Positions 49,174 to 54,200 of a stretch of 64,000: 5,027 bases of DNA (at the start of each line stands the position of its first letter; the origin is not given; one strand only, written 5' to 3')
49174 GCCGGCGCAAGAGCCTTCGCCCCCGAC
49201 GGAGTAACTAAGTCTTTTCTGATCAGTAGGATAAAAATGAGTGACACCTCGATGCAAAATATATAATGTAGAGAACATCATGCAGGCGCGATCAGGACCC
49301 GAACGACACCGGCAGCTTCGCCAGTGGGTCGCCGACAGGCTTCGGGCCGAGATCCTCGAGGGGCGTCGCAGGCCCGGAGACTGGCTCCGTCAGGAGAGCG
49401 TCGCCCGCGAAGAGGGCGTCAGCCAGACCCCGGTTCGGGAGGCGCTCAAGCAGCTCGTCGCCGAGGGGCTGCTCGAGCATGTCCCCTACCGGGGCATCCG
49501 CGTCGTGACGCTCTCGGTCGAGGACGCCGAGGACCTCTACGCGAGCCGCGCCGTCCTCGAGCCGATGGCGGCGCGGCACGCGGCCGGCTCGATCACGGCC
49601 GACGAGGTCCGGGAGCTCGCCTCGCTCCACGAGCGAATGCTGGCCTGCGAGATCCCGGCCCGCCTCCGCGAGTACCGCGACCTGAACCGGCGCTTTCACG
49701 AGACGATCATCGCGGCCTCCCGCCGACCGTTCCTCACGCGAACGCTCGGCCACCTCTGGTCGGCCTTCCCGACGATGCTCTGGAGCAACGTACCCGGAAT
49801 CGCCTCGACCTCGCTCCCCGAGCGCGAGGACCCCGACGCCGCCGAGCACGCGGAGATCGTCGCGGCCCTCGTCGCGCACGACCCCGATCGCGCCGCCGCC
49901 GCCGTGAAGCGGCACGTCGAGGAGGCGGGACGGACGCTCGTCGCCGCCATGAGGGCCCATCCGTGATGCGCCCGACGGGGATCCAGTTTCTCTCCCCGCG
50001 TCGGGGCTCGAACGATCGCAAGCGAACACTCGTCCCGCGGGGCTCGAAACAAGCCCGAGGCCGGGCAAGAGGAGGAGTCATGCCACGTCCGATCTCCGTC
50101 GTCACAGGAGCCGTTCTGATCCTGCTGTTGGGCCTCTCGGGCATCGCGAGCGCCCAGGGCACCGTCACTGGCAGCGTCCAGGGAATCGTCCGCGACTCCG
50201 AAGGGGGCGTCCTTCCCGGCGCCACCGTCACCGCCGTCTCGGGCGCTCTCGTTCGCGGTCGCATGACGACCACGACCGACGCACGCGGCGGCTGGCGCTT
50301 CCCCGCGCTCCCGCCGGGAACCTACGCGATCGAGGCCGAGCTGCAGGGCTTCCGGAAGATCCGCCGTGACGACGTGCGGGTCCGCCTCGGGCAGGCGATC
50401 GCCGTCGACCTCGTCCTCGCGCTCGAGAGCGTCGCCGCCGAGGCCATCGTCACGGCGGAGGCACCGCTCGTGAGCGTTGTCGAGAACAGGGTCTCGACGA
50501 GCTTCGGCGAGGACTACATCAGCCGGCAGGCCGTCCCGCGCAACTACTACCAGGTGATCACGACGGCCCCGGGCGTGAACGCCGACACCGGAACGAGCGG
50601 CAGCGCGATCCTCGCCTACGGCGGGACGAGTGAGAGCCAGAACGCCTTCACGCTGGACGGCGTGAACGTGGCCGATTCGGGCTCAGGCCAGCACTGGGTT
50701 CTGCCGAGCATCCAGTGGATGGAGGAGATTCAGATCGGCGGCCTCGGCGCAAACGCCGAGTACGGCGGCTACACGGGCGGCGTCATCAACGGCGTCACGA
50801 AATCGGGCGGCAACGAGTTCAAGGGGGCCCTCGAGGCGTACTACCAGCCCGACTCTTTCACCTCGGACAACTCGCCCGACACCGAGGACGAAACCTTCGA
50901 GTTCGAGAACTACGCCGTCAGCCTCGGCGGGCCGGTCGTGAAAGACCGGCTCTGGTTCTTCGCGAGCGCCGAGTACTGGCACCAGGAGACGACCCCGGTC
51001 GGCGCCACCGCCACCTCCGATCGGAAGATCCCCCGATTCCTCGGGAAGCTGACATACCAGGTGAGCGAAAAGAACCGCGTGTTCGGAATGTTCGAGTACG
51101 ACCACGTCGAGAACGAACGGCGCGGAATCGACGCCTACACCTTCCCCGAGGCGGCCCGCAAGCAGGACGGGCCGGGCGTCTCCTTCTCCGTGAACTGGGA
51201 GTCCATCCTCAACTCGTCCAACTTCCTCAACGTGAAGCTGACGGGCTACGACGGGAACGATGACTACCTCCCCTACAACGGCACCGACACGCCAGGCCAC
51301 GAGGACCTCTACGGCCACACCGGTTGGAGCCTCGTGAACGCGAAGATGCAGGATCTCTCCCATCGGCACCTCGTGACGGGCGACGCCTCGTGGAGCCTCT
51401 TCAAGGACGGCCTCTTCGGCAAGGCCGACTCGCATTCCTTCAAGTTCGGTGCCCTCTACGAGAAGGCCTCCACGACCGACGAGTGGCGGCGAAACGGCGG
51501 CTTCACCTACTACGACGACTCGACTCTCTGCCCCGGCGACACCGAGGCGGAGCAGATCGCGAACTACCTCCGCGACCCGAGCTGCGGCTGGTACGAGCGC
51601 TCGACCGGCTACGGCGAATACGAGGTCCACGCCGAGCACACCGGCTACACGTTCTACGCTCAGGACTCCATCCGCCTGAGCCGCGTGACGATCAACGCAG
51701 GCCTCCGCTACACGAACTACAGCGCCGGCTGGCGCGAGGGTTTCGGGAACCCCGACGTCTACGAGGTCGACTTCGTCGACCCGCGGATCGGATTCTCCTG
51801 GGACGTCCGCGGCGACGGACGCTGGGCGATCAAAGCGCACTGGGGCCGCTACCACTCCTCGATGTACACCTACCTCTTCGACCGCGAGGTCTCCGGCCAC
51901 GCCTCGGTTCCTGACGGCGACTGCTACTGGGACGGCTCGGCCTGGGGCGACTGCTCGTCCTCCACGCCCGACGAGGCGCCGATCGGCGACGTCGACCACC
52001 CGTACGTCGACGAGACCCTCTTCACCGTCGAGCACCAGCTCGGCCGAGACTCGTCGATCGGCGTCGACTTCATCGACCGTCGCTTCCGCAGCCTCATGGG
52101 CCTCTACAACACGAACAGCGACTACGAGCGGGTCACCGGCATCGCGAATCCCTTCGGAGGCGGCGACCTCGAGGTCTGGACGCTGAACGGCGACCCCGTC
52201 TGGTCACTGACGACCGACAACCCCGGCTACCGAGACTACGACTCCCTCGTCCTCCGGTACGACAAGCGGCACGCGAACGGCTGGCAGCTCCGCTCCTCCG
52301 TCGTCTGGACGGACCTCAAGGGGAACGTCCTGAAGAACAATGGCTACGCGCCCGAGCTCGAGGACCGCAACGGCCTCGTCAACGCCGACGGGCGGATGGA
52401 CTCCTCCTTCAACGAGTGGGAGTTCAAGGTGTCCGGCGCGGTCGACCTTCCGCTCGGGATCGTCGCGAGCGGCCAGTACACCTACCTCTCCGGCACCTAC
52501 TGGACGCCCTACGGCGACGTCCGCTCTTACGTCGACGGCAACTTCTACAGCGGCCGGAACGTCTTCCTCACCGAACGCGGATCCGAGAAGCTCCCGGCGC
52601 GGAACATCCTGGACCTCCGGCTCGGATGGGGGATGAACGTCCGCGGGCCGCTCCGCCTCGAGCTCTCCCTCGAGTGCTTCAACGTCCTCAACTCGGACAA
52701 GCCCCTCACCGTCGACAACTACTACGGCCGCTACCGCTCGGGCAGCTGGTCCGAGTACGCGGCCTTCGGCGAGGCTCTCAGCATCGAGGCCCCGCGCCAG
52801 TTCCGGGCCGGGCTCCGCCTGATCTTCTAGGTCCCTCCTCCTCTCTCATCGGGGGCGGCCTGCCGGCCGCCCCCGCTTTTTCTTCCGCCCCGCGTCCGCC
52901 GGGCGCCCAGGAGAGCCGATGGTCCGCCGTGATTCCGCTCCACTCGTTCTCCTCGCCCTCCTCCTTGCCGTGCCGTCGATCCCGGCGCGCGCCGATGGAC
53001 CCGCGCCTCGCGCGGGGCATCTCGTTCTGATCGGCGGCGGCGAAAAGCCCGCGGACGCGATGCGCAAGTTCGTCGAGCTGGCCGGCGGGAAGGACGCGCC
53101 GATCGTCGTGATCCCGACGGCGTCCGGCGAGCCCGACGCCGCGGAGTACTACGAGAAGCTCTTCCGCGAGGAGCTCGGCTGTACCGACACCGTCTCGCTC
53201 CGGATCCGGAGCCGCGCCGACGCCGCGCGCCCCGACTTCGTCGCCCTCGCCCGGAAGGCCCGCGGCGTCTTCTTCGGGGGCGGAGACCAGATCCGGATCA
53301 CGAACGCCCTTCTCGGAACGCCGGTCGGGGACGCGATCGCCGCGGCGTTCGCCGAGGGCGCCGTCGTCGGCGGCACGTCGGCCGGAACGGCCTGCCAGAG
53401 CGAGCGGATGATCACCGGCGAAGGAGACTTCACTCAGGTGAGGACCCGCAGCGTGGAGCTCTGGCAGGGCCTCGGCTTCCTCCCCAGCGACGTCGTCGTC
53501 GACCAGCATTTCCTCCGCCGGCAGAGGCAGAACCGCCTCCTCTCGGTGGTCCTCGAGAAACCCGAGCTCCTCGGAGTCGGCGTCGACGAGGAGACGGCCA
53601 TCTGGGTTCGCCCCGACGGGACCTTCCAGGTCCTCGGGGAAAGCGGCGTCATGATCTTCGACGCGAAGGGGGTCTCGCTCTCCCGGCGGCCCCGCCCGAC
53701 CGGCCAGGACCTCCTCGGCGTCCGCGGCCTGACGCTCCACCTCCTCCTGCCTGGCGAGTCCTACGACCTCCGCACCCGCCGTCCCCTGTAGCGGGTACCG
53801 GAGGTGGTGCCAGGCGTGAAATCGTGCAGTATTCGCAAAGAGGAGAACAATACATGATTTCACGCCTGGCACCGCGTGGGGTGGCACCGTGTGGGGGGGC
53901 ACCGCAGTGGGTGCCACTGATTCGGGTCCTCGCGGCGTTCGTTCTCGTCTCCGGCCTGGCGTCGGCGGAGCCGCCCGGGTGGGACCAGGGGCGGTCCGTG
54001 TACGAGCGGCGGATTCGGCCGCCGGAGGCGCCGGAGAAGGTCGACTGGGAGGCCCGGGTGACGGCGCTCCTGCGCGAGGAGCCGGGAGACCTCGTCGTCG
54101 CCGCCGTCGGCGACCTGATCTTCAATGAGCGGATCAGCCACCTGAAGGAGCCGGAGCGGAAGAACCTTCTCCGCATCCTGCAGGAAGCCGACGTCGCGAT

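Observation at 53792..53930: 18-bp perfect inverted repeat sequestering the RBS and start codon of the capA-like gene, followed by a triple direct repeat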

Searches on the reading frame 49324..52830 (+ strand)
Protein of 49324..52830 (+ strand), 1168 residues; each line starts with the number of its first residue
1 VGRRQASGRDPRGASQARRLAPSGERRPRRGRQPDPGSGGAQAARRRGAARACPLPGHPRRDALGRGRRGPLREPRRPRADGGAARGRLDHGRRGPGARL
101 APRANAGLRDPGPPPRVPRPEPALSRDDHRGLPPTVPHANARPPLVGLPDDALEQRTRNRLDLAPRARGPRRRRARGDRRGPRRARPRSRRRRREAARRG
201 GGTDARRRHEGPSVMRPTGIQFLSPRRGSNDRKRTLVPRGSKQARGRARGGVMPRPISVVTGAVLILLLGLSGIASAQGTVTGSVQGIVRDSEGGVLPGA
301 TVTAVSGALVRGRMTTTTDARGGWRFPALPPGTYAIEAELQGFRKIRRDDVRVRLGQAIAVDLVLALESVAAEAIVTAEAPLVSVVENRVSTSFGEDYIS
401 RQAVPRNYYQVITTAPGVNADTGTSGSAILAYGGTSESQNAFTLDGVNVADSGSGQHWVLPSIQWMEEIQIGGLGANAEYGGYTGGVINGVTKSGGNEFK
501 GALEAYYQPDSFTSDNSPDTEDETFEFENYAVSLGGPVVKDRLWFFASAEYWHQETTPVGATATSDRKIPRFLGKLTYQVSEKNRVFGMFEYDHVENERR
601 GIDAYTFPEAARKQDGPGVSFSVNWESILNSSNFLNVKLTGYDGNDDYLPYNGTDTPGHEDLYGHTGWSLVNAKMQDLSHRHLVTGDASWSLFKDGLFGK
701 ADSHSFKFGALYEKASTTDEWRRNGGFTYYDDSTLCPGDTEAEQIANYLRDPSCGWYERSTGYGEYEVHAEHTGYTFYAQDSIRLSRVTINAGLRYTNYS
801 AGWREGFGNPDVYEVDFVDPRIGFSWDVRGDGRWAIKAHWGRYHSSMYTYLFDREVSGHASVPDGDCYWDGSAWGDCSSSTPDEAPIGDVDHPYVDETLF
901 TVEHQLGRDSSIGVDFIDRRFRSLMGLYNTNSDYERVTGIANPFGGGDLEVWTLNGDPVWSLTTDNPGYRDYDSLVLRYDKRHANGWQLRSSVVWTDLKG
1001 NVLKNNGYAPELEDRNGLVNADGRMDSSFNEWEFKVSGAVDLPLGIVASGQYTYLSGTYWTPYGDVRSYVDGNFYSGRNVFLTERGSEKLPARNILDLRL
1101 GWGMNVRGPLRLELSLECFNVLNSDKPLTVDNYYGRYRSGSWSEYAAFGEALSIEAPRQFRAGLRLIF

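Call 9: search_protein_families(library=pfam, proteins=[window:49324-52830:+])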
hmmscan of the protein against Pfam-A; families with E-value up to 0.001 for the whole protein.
window:49324-52830:+ (1168 aa): 4 families
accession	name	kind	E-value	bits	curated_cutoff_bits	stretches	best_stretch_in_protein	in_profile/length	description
PF25183.1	OMP_b-brl_4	-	7.3e-34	117.7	30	3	565-801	150-395/838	Outer membrane beta barrel domain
PF13620.12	CarboxypepD_reg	-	4.6e-17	62.6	32.3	1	284-365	1-81/82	Carboxypeptidase regulatory-like domain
PF07715.20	Plug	-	9.4e-05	23.3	23.9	1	392-487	10-107/107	TonB-dependent Receptor Plug Domain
PF13715.12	CarbopepD_reg_2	-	0.0003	21.2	32.2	1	285-376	1-87/88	CarboxypepD_reg-like domain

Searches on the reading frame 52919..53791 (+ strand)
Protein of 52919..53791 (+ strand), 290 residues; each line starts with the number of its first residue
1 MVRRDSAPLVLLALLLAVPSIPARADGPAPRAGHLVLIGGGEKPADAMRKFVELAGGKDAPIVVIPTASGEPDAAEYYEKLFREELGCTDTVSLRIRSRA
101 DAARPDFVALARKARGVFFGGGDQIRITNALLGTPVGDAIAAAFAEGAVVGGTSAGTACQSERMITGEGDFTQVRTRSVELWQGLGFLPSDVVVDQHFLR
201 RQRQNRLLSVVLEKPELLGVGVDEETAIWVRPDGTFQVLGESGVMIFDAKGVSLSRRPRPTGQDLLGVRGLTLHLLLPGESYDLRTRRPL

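Call 9: search_protein_families(library=pfam, proteins=[window:52919-53791:+])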
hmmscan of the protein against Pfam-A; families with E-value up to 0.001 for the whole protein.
window:52919-53791:+ (290 aa): 1 family
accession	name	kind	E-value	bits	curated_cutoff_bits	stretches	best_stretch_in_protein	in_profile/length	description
PF03575.23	Peptidase_S51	-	1.5e-21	77.4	23.9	1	35-234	1-202/206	Peptidase family S51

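Call 48: search_protein_families(library=ncbifam, proteins=[window:52919-53791:+], max_evalue=0.001)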
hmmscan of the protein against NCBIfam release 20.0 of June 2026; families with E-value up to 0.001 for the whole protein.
window:52919-53791:+ (290 aa): 2 families
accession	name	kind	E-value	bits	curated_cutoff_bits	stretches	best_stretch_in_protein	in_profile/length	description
TIGR02069.1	cyanophycinase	equivalog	6.1e-57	192.9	126.6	1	35-280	1-248/250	cyanophycinase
NF003642.0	PRK05282.1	equivalog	1e-06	28.4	156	1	58-250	30-217/233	dipeptidase PepE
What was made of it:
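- Checked: The upstream gene is a cyanophycinase (TIGR02069, 193 bits against a cut-off of 127, call 48).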

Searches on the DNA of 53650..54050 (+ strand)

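Call 51: build_rna_model(alignment_id=A2, structure=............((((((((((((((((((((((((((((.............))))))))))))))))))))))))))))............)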
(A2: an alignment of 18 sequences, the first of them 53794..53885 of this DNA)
Model R1 built from alignment A2 (18 sequences, 93 columns); structure: as given.
model positions 92; base pairs 28; branch points 0; effective number of sequences 2.42; information 0.62 bits per position. Calibrated on 0.2 Mb of random sequence (short: E-values are rough).
structure used (alignment columns):
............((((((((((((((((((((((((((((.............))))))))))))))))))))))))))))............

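Call 52: search_with_rna_model(model_id=R1, source=window, filters=off, max_evalue=10)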
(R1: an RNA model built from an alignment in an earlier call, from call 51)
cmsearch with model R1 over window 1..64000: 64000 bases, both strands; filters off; matches with E-value up to 10: 74.
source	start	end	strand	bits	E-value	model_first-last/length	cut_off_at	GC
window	53794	53885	+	86.9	3.7e-20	1-92/92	no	0.58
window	53794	53885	-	70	8.1e-16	1-92/92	no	0.58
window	38045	38107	-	15.4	0.073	1-92/92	no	0.76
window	20608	20673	-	14.5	0.12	1-92/92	no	0.68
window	52839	52886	+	14.2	0.15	1-92/92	no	0.71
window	19424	19470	+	14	0.16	1-92/92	no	0.79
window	49364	49443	-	12.8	0.32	1-92/92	no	0.74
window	30688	30736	-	12.5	0.39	1-92/92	no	0.8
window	16364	16413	+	12.4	0.41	1-92/92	no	0.56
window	16364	16413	-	11.5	0.69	1-92/92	no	0.56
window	38069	38136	+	11.3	0.78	1-92/92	no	0.76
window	38255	38313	+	11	0.92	1-92/92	no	0.76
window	34633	34680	-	10.8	1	1-92/92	no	0.71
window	52839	52886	-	10.2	1.5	1-92/92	no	0.71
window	19424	19470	-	10.1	1.6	1-92/92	no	0.79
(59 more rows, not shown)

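Call 61: search_with_rna_model(model_id=R1, sources=[L001, L002, L003, L004, L005, L006, L007, L008, L009, L010, L011, L012, L152, L155, L156, L161, L165, L056, L059, L074, L081, L055, L088, L130, L117, L118, L095, L021, L041], max_evalue=0.01)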
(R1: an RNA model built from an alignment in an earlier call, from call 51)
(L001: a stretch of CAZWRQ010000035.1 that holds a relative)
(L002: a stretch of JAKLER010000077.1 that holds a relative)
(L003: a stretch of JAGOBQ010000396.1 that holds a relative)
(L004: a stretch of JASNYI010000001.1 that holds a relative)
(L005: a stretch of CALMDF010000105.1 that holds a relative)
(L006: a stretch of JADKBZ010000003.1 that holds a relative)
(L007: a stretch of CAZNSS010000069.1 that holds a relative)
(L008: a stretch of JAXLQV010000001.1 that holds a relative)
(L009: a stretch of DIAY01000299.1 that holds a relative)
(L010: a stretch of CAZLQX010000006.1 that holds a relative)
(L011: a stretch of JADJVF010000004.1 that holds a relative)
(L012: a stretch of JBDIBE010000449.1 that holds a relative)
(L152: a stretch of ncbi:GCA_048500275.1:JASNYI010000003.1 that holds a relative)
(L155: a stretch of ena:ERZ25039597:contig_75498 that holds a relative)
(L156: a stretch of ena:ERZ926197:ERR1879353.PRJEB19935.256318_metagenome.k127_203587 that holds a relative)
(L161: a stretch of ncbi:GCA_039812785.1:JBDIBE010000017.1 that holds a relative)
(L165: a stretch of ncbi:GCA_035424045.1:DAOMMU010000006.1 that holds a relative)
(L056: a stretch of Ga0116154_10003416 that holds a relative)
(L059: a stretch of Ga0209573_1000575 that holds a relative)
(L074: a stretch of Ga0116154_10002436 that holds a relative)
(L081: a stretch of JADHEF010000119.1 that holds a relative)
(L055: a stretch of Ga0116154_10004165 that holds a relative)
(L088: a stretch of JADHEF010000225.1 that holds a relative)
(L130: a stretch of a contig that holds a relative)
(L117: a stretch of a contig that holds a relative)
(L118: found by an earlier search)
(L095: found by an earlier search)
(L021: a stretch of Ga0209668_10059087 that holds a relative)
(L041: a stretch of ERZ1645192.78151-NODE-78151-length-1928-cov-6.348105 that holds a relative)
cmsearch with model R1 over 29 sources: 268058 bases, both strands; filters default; matches with E-value up to 0.01: 36.
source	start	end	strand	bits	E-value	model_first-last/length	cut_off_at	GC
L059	3350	3432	-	90.4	2e-20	1-92/92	no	0.55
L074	13096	13177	+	89.8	2.9e-20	1-92/92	no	0.61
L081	9727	9809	+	89.3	3.8e-20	1-92/92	no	0.52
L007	3941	4032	+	89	4.5e-20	1-92/92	no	0.5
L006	3866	3957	+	88.5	6.2e-20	1-92/92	no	0.49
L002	3941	4032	+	88.4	6.5e-20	1-92/92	no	0.58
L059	3350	3432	+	87.5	1.1e-19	1-92/92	no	0.55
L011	3941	4032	+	84.9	5.1e-19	1-92/92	no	0.61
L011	5383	5465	+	84.6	6e-19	1-92/92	no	0.58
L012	2425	2516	+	84.3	7.3e-19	1-92/92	no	0.57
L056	9547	9629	+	84.2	7.8e-19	1-92/92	no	0.49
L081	9727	9809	-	84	8.7e-19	1-92/92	no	0.52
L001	3204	3296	+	82.9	1.7e-18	1-92/92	no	0.58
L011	3941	4032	-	80.1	8.5e-18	1-92/92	no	0.61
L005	5390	5472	-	79.8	1e-17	1-92/92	no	0.53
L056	9547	9629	-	79.7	1.1e-17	1-92/92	no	0.49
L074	13096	13177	-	79.6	1.2e-17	1-92/92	no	0.61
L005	3982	4074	+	79.3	1.4e-17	1-92/92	no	0.53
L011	5383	5465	-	78.3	2.5e-17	1-92/92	no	0.58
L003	1442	1533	+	76.2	8.7e-17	1-92/92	no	0.55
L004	3941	4032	+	76.1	9e-17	1-92/92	no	0.49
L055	8678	8760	+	73.6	4e-16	1-92/92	no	0.67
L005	5390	5472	+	71.2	1.7e-15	1-92/92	no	0.53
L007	3941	4032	-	71.1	1.7e-15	1-92/92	no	0.5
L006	3866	3957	-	69.4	4.7e-15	1-92/92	no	0.49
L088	5684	5766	+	68.9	6.5e-15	1-92/92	no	0.65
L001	3204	3296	-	65.7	4.2e-14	1-92/92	no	0.58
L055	8678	8760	-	64.5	8.4e-14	1-92/92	no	0.67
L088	5684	5766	-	61.7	4.4e-13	1-92/92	no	0.65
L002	3941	4032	-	61.4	5.2e-13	1-92/92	no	0.58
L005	3982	4074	-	59.2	1.9e-12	1-92/92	no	0.53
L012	2425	2516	-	59.2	2e-12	1-92/92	no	0.57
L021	367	449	+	55.2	2e-11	1-92/92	no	0.54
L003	1442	1533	-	54.8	2.6e-11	1-92/92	no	0.55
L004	3941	4032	-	54.6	2.8e-11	1-92/92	no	0.49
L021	367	449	-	53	7.3e-11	1-92/92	no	0.54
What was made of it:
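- Copy number looks low: no further dimers were found in about 270 kb of related loci (call 61).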

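Call 62: search_rna_families(source=window, start=53650, end=54050, threshold=evalue, max_evalue=1)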
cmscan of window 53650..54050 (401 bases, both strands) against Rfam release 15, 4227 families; matches with E-value up to 1: 2.
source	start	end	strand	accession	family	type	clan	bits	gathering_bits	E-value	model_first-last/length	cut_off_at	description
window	53805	53874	-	RF00899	mir-235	Gene; miRNA;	-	23.7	75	0.036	1-77/77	no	mir-235 microRNA precursor family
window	53804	53875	-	RF04249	mir-310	Gene; miRNA;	CL00137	23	48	0.011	1-74/74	no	mir-310 microRNA precursor family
